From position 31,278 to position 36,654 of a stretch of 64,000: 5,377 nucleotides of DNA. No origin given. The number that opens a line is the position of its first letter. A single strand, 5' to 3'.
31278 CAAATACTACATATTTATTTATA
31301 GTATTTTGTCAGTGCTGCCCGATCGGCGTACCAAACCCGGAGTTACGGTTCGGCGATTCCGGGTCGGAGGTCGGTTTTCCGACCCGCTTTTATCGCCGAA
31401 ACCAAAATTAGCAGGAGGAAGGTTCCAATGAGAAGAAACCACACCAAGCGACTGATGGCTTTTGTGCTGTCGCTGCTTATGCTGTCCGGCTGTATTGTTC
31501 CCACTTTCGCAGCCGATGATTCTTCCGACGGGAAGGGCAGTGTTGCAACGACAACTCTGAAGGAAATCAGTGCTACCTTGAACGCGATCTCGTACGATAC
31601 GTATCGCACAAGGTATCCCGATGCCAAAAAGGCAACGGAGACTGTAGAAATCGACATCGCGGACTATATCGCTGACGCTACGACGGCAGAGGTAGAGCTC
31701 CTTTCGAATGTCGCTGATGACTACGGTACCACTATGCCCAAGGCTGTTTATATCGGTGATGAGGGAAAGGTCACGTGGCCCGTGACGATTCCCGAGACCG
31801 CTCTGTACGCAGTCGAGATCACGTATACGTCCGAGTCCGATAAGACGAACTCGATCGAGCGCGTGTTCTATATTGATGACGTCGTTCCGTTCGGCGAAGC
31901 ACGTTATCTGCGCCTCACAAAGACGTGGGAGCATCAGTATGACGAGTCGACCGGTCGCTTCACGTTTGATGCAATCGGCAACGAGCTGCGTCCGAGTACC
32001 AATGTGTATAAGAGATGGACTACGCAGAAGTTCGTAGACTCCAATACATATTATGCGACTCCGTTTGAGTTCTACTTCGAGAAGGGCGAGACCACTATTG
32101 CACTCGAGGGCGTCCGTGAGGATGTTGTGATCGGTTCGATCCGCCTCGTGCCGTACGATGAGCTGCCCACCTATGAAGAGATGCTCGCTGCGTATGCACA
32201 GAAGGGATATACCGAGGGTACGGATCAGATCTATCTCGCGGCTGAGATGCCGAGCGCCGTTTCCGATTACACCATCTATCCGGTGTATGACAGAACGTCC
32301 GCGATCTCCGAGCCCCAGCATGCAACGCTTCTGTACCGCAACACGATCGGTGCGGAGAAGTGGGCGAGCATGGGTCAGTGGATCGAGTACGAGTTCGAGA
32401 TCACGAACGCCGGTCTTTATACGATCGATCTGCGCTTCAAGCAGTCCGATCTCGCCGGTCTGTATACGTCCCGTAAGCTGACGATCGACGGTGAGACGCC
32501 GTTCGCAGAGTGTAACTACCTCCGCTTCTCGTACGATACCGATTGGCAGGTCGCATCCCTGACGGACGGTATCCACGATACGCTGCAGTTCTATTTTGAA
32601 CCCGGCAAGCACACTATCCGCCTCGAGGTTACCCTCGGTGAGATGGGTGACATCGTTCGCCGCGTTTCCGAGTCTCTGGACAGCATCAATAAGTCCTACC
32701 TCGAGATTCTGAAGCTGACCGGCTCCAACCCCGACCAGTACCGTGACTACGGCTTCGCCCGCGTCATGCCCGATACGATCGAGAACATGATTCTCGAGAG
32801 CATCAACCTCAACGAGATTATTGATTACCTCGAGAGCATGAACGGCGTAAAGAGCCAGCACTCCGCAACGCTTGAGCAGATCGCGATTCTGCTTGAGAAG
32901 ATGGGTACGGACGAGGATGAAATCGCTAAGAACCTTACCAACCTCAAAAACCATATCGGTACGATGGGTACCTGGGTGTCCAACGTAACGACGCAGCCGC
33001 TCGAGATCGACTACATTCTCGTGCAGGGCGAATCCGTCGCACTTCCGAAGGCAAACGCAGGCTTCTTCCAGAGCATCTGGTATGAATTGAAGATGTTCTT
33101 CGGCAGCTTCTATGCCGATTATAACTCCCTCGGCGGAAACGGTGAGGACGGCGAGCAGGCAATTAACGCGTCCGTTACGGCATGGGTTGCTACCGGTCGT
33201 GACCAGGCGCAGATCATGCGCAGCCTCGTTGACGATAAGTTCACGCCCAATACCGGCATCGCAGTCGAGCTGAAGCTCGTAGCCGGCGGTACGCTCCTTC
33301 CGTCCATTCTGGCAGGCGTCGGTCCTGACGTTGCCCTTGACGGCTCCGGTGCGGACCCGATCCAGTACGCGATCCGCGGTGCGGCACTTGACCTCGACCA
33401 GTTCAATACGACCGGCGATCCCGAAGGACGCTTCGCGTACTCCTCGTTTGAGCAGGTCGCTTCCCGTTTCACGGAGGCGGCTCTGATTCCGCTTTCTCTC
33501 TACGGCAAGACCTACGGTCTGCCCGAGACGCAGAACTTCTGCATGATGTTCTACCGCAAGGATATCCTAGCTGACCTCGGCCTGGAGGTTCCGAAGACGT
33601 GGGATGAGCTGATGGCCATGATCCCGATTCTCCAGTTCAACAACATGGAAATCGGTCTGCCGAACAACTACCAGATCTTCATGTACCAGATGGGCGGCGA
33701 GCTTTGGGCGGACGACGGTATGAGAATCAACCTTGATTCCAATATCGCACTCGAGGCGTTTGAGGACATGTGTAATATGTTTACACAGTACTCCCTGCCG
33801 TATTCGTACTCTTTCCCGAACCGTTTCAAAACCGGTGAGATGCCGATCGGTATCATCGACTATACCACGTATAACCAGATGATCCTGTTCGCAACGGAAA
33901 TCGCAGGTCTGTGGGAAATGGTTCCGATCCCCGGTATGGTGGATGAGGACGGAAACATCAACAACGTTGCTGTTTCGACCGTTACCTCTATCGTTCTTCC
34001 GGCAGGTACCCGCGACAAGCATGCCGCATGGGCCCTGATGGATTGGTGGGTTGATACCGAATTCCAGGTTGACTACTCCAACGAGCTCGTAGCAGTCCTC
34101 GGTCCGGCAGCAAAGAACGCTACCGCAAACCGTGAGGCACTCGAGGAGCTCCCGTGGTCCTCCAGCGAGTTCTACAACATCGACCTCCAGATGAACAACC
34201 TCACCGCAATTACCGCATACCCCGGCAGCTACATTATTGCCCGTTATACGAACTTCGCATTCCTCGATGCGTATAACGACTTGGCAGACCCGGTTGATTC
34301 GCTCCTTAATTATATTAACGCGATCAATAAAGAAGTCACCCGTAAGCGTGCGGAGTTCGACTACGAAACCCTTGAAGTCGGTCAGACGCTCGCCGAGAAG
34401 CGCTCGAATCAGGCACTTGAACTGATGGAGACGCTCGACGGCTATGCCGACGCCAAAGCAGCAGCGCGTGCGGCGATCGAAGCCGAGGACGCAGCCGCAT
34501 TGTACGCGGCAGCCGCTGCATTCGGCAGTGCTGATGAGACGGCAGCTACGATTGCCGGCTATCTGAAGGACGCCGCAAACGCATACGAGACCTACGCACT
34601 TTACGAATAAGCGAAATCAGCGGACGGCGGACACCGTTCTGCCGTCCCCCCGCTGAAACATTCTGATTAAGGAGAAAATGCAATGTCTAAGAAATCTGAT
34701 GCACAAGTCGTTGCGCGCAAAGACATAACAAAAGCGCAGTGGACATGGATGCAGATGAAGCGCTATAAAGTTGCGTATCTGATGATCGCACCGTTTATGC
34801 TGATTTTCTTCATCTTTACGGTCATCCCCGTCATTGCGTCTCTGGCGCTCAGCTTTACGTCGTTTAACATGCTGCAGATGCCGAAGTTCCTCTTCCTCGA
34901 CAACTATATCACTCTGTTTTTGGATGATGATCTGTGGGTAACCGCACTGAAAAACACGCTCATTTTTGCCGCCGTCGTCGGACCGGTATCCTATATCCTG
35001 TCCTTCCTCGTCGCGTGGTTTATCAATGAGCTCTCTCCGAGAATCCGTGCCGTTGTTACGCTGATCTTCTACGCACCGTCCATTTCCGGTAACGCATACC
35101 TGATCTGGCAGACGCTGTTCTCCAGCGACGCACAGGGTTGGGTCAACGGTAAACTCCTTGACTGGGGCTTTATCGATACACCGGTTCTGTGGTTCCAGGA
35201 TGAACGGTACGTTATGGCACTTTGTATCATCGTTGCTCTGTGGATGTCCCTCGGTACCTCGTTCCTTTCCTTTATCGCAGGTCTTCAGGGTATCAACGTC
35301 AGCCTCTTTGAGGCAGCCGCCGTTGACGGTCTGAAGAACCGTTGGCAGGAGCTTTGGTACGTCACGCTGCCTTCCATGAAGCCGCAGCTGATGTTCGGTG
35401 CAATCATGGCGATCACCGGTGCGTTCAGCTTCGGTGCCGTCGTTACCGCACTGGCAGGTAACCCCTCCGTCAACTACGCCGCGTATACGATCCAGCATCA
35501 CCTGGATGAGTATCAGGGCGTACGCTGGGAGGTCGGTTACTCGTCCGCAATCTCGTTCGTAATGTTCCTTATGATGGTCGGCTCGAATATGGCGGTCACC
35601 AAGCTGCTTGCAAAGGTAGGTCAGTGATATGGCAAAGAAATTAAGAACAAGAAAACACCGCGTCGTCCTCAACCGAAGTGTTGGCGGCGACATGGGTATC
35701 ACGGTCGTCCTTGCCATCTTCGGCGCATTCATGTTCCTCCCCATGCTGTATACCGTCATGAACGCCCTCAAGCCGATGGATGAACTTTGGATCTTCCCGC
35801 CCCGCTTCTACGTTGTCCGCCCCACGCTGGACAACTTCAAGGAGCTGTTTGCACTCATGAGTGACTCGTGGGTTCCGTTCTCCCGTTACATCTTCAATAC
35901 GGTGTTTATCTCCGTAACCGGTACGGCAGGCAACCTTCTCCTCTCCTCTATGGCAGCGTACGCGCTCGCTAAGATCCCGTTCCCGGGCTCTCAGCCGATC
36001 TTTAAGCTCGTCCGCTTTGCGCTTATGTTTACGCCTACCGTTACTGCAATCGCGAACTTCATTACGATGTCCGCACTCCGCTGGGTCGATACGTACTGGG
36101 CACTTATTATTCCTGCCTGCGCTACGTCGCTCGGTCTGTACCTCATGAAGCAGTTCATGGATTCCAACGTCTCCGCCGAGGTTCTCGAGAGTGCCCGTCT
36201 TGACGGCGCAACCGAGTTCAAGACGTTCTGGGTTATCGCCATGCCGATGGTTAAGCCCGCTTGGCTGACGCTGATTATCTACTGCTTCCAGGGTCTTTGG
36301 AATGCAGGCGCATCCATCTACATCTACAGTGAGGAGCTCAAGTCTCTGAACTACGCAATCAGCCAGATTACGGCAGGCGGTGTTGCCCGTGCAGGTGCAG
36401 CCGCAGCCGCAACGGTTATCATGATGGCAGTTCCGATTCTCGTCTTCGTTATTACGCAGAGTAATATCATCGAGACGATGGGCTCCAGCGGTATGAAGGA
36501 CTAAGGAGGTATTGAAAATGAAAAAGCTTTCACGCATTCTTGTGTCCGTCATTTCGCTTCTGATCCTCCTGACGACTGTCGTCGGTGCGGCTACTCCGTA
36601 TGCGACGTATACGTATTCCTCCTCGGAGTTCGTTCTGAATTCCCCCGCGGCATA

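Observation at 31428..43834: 12.4 kb glycan-uptake operon of unusual composition: giant CBM-bearing SBP, two permease pairs, NHL-TPR-Yip1 membrane protein, DUF5696-like exoprotein, no ATPase and no recognisable glycosidase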

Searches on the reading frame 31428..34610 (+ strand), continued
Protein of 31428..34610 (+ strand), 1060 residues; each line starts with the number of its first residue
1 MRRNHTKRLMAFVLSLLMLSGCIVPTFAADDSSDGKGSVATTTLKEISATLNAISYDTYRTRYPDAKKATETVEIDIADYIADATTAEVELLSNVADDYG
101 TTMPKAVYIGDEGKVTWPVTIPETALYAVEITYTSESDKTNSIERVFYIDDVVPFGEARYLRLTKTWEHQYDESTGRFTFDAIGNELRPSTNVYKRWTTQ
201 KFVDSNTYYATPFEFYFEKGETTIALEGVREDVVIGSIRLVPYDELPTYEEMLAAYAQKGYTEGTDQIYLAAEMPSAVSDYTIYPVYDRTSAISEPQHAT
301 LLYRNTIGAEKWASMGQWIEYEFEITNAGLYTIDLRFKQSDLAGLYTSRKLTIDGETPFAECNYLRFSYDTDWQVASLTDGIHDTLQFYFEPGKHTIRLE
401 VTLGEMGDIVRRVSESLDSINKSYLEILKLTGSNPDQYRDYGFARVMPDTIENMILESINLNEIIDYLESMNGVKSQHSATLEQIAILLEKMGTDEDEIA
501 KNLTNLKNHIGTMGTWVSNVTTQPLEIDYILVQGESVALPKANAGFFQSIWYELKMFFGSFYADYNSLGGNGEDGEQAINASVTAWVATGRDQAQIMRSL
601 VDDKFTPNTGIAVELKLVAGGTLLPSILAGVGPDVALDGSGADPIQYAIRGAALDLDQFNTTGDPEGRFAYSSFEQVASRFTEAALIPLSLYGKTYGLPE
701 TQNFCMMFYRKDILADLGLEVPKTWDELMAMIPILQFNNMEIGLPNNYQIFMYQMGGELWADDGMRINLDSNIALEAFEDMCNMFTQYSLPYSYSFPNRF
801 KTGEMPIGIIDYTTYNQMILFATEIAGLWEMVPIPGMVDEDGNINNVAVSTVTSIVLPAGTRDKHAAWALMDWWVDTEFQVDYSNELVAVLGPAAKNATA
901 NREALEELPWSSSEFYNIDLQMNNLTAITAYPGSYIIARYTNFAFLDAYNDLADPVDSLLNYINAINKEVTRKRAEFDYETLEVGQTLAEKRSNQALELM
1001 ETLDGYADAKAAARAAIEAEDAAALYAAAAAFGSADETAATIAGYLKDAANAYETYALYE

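Call 62: fold_search(model_id=the predicted structure, library=pdb)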
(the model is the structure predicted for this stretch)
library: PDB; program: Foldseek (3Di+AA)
matches with E <= 10: 1407; with E <= 0.001: 906
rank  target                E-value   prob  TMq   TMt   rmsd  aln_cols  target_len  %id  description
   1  5ci5_B                1.6e-14  1.00  0.28  0.68   5.2       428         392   18  Crystal Structure of an ABC transporter Solute Binding Protein from Thermotoga Lettingae TMO (Tlet_1705, TARGET EFI-51 (released 2015-07-22)
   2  5yse_B                4.3e-14  1.00  0.30  0.75   4.7       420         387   20  Crystal structure of beta-1,2-glucooligosaccharide binding protein in complex with sophorotetraose (released 2018-05-02)
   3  7c0v_A                4.5e-14  1.00  0.28  0.69   6.3       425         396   16  Crystal structure of a dinucleotide-binding protein (Y224A) of ABC transporter endogenously bound to uridylyl-3'-5'-ph (released 2021-03-10)
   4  7c0l_A                6.1e-14  1.00  0.28  0.69   5.8       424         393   15  Crystal structure of a dinucleotide-binding protein of ABC transporter endogenously bound to uridylyl-3'-5'-phospho-gu (released 2021-03-10)
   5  7c19_A                8.5e-14  1.00  0.28  0.68   5.8       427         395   15  Crystal structure of a dinucleotide-binding protein (Y224A/Y246A) of ABC transporter endogenously bound to uridylyl-3' (released 2021-03-10)
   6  5yse_A                9.9e-14  1.00  0.30  0.75   4.5       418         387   20  Crystal structure of beta-1,2-glucooligosaccharide binding protein in complex with sophorotetraose (released 2018-05-02)
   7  5ysf_A                1.3e-13  1.00  0.30  0.75   4.7       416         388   20  Crystal structure of beta-1,2-glucooligosaccharide binding protein in complex with sophoropentaose (released 2018-05-02)
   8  9xf5_A                1.4e-13  1.00  0.28  0.71   5.2       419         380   19  Cycloisomaltooligosaccharide binding protein in complex with cycloisomaltooctaose (released 2026-03-25)
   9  7c14_A                1.5e-13  1.00  0.29  0.69   6.3       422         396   16  Crystal structure of a dinucleotide-binding protein (Q274A) of ABC transporter endogenously bound to uridylyl-3'-5'-ph (released 2021-03-10)
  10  7c0y_B                1.5e-13  1.00  0.28  0.68   6.3       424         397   16  Crystal structure of a dinucleotide-binding protein (Y246A) of ABC transporter endogenously bound to uridylyl-3'-5'-ph (released 2021-03-10)
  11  7c0x_A                1.5e-13  1.00  0.28  0.68   6.4       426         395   15  Crystal structure of a dinucleotide-binding protein (T240A) of ABC transporter endogenously bound to uridylyl-3'-5'-ph (released 2021-03-10)
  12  7c16_A                1.7e-13  1.00  0.28  0.68   6.3       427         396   17  Crystal structure of a dinucleotide-binding protein (Y224A/Y246A) of ABC transporter endogenously bound to uridylyl-3' (released 2021-03-10)
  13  5f7v_A                1.7e-13  1.00  0.27  0.66   6.1       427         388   18  ABC substrate-binding protein Lmo0181 from Listeria monocytogenes in complex with cycloalternan (released 2016-09-07)
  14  7c0k_B                2.0e-13  1.00  0.28  0.68   5.8       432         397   15  Crystal structure of a dinucleotide-binding protein of ABC transporter endogenously bound to uridylyl-3'-5'-phospho-gu (released 2021-03-10)
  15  7c0k_A                2.0e-13  1.00  0.28  0.69   5.7       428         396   15  Crystal structure of a dinucleotide-binding protein of ABC transporter endogenously bound to uridylyl-3'-5'-phospho-gu (released 2021-03-10)
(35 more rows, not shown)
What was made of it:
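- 31428..34610 (+): Large lipoprotein solute-binding protein, 1060 aa. Layout: lipobox LSGC (Cys22), two CBM-like beta-sandwich modules (73-241, 268-402), helical region 406-521, CUT1 SBP fold 526-980, helical tail 988-1059. Foldseek matches oligosaccharide SBPs at E 1e-14, TM 0.75-0.80 on the target (call 62).
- On CBM6/CBM35-type carbohydrate-binding module (SBP N-terminus): Foldseek hits were dominated by the SBP domain (call 62).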

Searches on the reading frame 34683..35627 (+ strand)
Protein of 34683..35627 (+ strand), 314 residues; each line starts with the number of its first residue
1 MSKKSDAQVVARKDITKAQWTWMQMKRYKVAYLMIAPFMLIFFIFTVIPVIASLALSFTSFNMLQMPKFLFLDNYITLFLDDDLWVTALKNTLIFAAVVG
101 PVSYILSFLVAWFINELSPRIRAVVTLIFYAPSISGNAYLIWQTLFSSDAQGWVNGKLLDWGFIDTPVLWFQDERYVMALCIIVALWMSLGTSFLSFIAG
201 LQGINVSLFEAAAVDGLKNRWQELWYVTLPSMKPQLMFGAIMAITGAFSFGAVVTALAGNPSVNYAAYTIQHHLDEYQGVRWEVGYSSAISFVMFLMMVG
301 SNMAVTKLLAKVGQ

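Call 3: search_protein_families(library=pfam, proteins=[window:34683-35627:+], max_evalue=0.01)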
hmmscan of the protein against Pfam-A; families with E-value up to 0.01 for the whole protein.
window:34683-35627:+ (314 aa): 1 family
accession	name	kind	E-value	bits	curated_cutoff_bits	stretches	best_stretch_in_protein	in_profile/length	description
PF00528.27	BPD_transp_1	-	5.3e-07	30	26.4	1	104-301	34-171/184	Binding-protein-dependent transport system inner membrane component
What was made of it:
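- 34683..35627 (+): Permease P1 (MalF/UgpA-type, 314 aa, EAA loop EAAAVDG). Pfam BPD_transp_1 (call 3).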

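Call 4: search_protein_families(library=ncbifam, proteins=[window:34683-35627:+], max_evalue=0.01)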
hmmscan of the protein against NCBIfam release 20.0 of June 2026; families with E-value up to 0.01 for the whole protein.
window:34683-35627:+ (314 aa): 8 families
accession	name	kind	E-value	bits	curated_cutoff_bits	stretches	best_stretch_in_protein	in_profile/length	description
NF007852.0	PRK10561.1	equivalog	8.8e-16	58.6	335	1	28-299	11-278/295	sn-glycerol-3-phosphate ABC transporter permease UgpA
NF007044.0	PRK09497.1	equivalog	4.7e-12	46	348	1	30-309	7-278/285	spermidine/putrescine ABC transporter permease PotB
NF040931.1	ABC_arch_GlcT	equivalog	3.4e-08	33.5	360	1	40-261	6-225/278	glucose ABC transporter permease GlcT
NF007963.0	PRK10683.1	equivalog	1.1e-07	31.6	489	1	23-303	33-303/317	putrescine ABC transporter permease PotH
TIGR00969.1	3a0106s02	subfamily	1.6e-05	24.6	240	1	30-279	18-245/272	sulfate ABC transporter permease subunit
TIGR02140.1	permease_CysW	equivalog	2.1e-05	24.1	329.1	1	33-290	4-239/261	sulfate ABC transporter permease subunit CysW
NF008232.0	PRK10999.1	equivalog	0.00065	18.5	392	1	92-254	297-448/520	maltose ABC transporter permease MalF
NF007545.0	PRK10160.1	equivalog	0.0012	18.3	342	1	167-249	134-212/275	taurine ABC transporter permease TauC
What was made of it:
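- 34683..35627 (+): NCBIfam UgpA-like (call 4).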

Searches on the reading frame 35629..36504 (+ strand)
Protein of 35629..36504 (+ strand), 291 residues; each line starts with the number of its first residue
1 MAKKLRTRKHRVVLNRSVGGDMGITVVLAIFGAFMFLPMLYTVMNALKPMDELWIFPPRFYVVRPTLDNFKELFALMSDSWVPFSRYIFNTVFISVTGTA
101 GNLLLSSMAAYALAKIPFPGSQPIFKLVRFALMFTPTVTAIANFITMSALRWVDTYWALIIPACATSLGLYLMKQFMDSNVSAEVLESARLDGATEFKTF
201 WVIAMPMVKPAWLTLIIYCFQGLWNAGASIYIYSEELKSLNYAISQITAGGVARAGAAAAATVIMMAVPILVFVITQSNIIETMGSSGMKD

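Call 3: search_protein_families(library=pfam, proteins=[window:35629-36504:+], max_evalue=0.01)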
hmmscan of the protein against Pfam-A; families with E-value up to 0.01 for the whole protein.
window:35629-36504:+ (291 aa): 1 family
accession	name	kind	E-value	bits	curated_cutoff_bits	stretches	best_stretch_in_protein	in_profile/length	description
PF00528.27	BPD_transp_1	-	2.2e-10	41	26.4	1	126-277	21-175/184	Binding-protein-dependent transport system inner membrane component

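Call 4: search_protein_families(library=ncbifam, proteins=[window:35629-36504:+], max_evalue=0.01)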
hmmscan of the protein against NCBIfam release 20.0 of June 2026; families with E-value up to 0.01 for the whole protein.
window:35629-36504:+ (291 aa): 13 families
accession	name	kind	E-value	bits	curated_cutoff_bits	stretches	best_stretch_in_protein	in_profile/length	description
NF008210.0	PRK10973.1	equivalog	2e-16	60.5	297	1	33-281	21-273/281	sn-glycerol-3-phosphate ABC transporter permease UgpE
NF040932.1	ABC_arch_GlcU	equivalog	1.1e-15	58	340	1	25-281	6-261/272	glucose ABC transporter permease GlcU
NF008231.0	PRK10998.1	equivalog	1.4e-12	47.8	261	1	80-291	77-296/296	maltose ABC transporter permease MalG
TIGR02141.1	modB_ABC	equivalog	9.3e-07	28.7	182.6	1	93-274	5-200/208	molybdate ABC transporter permease subunit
TIGR01581.1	Mo_ABC_porter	hypoth_equivalog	2e-05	24.2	210.3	1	101-251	36-203/225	ABC transporter permease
NF007047.0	PRK09500.1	equivalog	2.4e-05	24.1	326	1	89-277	61-249/257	spermidine/putrescine ABC transporter permease PotC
NF011624.0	PRK15050.1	equivalog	9.1e-05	21.7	247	1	67-135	59-122/297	2-aminoethylphosphonate ABC transporter permease subunit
NF040839.1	tungstate_WtpB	equivalog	0.0002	21.1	340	1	53-276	15-244/251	tungstate ABC transporter permease WtpB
TIGR01097.1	PhnE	equivalog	0.00098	18.7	216.7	1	69-220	42-192/252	phosphonate ABC transporter, permease protein PhnE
TIGR02139.1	permease_CysT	equivalog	0.0033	17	246.1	0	56-275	22-255/265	sulfate ABC transporter permease subunit CysT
NF006939.0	PRK09421.1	equivalog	0.0036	16.7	262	0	93-280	17-219/230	molybdate ABC transporter permease subunit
TIGR00969.1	3a0106s02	subfamily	0.0038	16.7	240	1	183-275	171-265/272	sulfate ABC transporter permease subunit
NF008208.0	PRK10971.1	equivalog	0.0096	15.4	415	0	152-276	136-264/277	sulfate/thiosulfate ABC transporter permease CysT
